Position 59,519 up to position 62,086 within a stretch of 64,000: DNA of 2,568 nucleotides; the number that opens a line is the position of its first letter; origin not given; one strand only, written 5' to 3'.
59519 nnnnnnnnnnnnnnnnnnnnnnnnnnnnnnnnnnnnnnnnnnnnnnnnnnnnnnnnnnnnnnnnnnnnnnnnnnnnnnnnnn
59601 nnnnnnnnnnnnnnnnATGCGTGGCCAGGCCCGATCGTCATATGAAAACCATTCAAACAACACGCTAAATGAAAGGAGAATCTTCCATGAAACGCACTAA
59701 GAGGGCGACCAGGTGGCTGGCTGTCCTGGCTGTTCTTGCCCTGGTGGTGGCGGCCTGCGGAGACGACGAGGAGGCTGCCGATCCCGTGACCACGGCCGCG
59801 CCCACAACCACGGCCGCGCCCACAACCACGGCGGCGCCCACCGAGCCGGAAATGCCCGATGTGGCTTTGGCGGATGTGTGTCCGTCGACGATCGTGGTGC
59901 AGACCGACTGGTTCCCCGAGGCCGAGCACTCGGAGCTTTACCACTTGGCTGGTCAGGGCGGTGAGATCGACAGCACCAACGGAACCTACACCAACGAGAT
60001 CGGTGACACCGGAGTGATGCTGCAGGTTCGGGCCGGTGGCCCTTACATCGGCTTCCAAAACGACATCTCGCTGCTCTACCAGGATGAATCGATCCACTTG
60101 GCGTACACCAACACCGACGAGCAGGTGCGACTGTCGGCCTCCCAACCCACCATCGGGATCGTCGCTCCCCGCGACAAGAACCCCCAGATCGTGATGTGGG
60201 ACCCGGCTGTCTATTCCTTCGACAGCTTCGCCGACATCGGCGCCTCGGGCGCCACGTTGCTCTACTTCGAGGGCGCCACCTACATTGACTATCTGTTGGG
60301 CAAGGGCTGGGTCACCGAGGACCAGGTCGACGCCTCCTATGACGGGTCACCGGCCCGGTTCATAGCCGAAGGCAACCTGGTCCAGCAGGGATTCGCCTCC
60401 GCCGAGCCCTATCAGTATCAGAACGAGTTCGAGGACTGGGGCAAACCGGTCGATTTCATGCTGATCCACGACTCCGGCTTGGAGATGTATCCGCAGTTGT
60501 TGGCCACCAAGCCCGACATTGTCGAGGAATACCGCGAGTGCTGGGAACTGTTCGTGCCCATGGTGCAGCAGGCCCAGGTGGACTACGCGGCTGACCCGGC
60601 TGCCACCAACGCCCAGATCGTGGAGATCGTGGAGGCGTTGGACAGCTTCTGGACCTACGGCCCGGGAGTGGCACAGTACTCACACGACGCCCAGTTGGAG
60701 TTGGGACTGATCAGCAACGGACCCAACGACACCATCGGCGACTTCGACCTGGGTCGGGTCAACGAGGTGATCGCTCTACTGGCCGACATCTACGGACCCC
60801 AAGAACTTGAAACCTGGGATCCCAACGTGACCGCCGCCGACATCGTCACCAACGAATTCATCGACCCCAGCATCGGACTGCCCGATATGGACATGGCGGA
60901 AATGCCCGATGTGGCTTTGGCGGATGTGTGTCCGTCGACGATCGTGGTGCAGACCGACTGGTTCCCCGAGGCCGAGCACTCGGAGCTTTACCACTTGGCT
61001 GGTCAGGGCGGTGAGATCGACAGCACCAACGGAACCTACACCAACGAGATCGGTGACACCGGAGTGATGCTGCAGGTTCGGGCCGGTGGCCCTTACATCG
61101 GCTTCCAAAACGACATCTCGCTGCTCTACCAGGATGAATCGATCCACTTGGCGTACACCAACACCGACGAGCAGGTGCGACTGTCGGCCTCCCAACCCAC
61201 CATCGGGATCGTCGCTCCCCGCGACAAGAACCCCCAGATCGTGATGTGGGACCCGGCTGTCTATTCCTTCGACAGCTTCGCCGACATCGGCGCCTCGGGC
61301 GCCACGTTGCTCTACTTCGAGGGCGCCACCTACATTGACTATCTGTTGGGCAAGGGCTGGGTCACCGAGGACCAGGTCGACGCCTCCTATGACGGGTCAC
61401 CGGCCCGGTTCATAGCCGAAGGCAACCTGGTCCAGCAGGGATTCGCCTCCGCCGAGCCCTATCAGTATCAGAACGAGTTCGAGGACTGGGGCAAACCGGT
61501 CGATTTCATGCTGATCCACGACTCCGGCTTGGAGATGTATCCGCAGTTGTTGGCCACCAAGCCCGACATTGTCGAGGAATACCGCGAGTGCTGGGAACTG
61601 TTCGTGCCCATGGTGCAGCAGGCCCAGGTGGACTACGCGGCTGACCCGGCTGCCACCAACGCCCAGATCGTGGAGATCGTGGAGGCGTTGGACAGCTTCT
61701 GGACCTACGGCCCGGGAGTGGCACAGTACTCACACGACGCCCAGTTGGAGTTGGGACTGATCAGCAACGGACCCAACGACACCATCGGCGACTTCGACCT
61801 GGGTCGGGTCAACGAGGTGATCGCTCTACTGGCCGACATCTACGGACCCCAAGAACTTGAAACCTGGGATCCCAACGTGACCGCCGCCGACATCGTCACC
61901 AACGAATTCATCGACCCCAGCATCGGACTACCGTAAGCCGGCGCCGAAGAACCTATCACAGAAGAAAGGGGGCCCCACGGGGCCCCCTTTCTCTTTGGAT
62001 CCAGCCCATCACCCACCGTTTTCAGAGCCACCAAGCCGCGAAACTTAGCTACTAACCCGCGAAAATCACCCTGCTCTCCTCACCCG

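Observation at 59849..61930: Perfect 1050-bp tandem duplication creating a two-module NMT1/THI5-like substrate-binding protein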

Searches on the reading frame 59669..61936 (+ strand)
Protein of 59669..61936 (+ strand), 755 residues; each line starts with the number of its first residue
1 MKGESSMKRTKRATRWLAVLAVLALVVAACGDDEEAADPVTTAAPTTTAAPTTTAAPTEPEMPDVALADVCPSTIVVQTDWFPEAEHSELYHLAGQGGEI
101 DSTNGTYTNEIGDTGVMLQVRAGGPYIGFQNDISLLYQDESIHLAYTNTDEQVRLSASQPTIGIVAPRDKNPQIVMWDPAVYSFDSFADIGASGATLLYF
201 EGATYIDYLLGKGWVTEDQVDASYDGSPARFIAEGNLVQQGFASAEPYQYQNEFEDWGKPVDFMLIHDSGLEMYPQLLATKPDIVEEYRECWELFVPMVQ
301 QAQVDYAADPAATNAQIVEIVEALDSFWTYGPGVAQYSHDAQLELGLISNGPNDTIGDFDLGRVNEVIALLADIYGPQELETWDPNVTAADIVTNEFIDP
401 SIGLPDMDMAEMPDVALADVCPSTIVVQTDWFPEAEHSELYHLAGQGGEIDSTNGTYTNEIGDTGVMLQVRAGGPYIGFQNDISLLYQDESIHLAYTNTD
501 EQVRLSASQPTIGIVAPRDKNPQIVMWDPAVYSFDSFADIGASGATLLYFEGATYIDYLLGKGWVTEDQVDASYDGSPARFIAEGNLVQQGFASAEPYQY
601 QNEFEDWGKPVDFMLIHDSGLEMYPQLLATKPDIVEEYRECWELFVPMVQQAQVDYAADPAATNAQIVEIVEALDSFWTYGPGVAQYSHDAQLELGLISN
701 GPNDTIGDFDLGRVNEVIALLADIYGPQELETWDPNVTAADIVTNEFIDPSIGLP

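Call 8: search_protein_families(library=pfam, proteins=[window:59669-61936:+], max_evalue=0.01)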
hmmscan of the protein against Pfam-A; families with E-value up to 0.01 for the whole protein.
window:59669-61936:+ (755 aa): 0 families

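Call 9: search_protein_families(library=ncbifam, proteins=[window:59669-61936:+], max_evalue=0.01)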
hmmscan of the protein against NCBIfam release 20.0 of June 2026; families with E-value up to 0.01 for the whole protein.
window:59669-61936:+ (755 aa): 1 family
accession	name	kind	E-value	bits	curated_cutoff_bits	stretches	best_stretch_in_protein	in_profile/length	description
NF053527.1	lipo_Cory_WKLS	subfamily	0.0027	17.6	105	1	18-66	4-51/166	WKL family lipoprotein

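Call 12: find_homologous_proteins(query=window:59669-61936:+)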
Query window:59669-61936:+ (755 aa): 470 proteins with E <= 0.001 among 8000 candidates; the best 120 are listed.
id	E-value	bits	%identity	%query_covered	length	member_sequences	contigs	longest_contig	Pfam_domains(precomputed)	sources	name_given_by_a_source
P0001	0.0e+0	1511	91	92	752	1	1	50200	-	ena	-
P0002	0.0e+0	1509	91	92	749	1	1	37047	-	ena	-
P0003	0.0e+0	1500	86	99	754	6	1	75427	-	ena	-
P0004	0.0e+0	1482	86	99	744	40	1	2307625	-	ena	-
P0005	0.0e+0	1470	84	99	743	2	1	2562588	-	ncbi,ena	-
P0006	0.0e+0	1426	93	85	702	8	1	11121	-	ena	-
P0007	0.0e+0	1406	89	90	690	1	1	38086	-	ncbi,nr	ncbi:MAG: hypothetical protein F4035_09135 [Acidimicrobiia bacterium]|nr:hypothetical protein [Acidi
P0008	0.0e+0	1404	89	90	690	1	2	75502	-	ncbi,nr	ncbi:MAG: hypothetical protein F4Y83_09660 [Acidimicrobiia bacterium]|nr:hypothetical protein [Acidi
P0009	1.1e-212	726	48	99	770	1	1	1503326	PF06306.18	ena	-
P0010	1.5e-212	726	48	99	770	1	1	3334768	PF06306.18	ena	-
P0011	3.4e-212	725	48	99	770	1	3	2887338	PF06306.18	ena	-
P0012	1.8e-211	722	48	99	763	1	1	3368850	-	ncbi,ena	-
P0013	1.4e-208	713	47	99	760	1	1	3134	-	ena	-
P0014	5.5e-206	704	46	99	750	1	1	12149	-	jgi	jgi:hypothetical protein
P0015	2.3e-204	699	48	91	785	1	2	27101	-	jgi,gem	-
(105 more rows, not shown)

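Call 23: find_related_loci(query=A2, collection=genome_contigs, flank=6000)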
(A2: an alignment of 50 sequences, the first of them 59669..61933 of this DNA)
Query A2 (755 aa) in genome_contigs; peptide patterns used: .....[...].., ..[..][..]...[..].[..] (x = any residue, [..] = any of these).
599 stretches matched a pattern (row limit reached: there are more); 555 encode a relative of the query (tblastn E <= 1e-3); the best 80 are kept; 79 distinct loci.
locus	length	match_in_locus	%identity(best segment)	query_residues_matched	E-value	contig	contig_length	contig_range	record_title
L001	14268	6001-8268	87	2-755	0e+0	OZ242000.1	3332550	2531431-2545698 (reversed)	MAG: Acidimicrobiia bacterium isolate 2de4d7b0-df0b-474f-a321-03b588d4267d genome assembly, chromosome: 1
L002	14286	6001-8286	86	2-755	0e+0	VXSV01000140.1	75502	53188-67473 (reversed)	MAG: Acidimicrobiia bacterium isolate SB0665_bin_24 NODE_215_length_75502_cov_18.425358, whole genome shotgun sequence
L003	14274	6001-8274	86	2-755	0e+0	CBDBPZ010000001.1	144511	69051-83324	MAG: Acidimicrobiia bacterium isolate e8d0d016-558a-4d92-8aea-5701a62d209a genome assembly, contig: contig_1, whole geno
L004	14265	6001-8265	86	6-755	0e+0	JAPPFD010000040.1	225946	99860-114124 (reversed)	MAG: bacterium isolate RHO1_bin_22 NODE_79_length_225946_cov_50.162353, whole genome shotgun sequence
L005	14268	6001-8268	86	4-755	0e+0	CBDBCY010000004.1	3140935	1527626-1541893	MAG: Acidimicrobiia bacterium isolate 5869b7e0-be7e-4f88-8776-9a9c90231507 genome assembly, contig: contig_4, whole geno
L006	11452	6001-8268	85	6-755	0e+0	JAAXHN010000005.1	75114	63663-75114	MAG: Acidimicrobiia bacterium isolate Plut_88890 unfiltered_Plut_88890_genomic_contig_266021, whole genome shotgun seque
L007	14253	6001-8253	85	6-755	0e+0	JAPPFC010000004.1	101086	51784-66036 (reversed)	MAG: bacterium isolate RHO1_bin_21 NODE_460_length_101086_cov_36.100969, whole genome shotgun sequence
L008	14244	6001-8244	84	2-755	0e+0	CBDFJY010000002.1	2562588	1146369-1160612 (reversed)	MAG: Acidimicrobiia bacterium isolate 9841b5da-bbbc-437b-8723-ee48c5b8baba genome assembly, contig: contig_2, whole geno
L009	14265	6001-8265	90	7-755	0e+0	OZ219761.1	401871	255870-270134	MAG: Acidimicrobiia bacterium isolate 0395d7e3-236e-4384-95e3-6864e4764bd2 genome assembly, chromosome: 5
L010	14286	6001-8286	87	1-755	0e+0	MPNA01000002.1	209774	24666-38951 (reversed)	MAG: bacterium OM1 bin76 NODE_67_length_209774_cov_18.4521_ID_133, whole genome shotgun sequence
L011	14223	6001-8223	87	1-755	0e+0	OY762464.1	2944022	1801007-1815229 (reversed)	MAG: Acidimicrobiia bacterium isolate 46c1db0d-967a-4333-83ea-8eb352737e21 genome assembly, chromosome: 1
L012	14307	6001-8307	47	1-755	0e+0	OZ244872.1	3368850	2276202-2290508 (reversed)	MAG: Candidatus Aldehydirespirator sp. isolate 389653a7-0111-4ae2-a933-d032a7ae712c genome assembly, chromosome: 1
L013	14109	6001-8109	47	66-755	0e+0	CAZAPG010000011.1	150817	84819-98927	MAG TPA_asm: uncultured Caldilineaceae bacterium isolate binchicken_co350_69 genome assembly, contig: NODE_117_length_15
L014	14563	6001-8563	48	3-754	0e+0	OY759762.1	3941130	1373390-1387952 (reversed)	MAG: Acidimicrobiales bacterium isolate 58bc0cff-3a4e-4465-8a1f-db016ff7ac3d genome assembly, chromosome: 1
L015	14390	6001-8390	49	3-754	0e+0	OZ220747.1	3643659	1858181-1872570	MAG: Acidimicrobiales bacterium isolate 24b51cff-2c1d-4890-b593-b7e190b4cd9e genome assembly, chromosome: 1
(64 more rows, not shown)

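Call 43: find_encoding_contigs(protein=window:59669-61936:+, flank=3000, max_places=8)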
Protein window:59669-61936:+ (755 aa): no gene with exactly this product is on record in the collection.

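Call 52: predict_structure(alignment_id=A2)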
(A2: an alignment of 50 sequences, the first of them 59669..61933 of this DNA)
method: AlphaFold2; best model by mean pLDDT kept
length: 755 residues; sequences in the alignment: 50
mean_pLDDT: 86.0   pTM: 0.53
mean pLDDT of the five models: 86.0, 85.6, 85.0, 84.5, 82.5
residues with pLDDT >= 90: 441; 70-90: 236; 50-70: 12; < 50: 66
segments of 3 or more residues with pLDDT < 50: 1-25, 27-61, 408-413
pLDDT, mean of each block of 10 residues (from residue 1): 31 34 40 35 31 34 77 97 95 95 97 95 91 95 96 95 94 91 89 91 83 90 85 89 88 83 82 92 96 97 93 94 89 93 89 90 92 86 94 96 68 69 97 95 94 96 93 91 95 96 95 94 91 91 91 83 90 84 87 89 74 86 93 94 96 92 93 89 94 92 90 93 87 94 95 82
secondary structure, 60 per line:
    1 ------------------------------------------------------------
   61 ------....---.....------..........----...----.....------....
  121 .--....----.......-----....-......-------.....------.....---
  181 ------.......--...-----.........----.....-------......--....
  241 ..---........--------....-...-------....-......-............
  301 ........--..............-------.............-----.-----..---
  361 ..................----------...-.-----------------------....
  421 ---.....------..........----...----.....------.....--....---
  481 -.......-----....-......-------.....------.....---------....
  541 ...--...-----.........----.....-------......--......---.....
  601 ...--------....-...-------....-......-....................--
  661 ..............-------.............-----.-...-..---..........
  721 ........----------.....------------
elements in order (helices of 4 or more, strands of 3 or more residues): H67-70 E74-78 H85-94 E99-101 E106-110 E117-121 H124-127 H132-138 E144-147 H149-154 E162-166 E173-177 H187-193 E196-198 H204-212 H229-234 E237-242 H246-253 E262-265 E277-280 H282-287 H289-308 H311-324 H332-344 H361-378 H417-420 E424-428 H435-444 E449-451 E456-460 E467-471 H474-477 H482-488 E494-497 H499-504 E512-516 E523-527 H537-543 E546-548 H554-562 H579-584 E587-592 H596-603 E612-615 E627-630 H632-637 H639-658 H661-674 H682-694 H711-728 H739-742
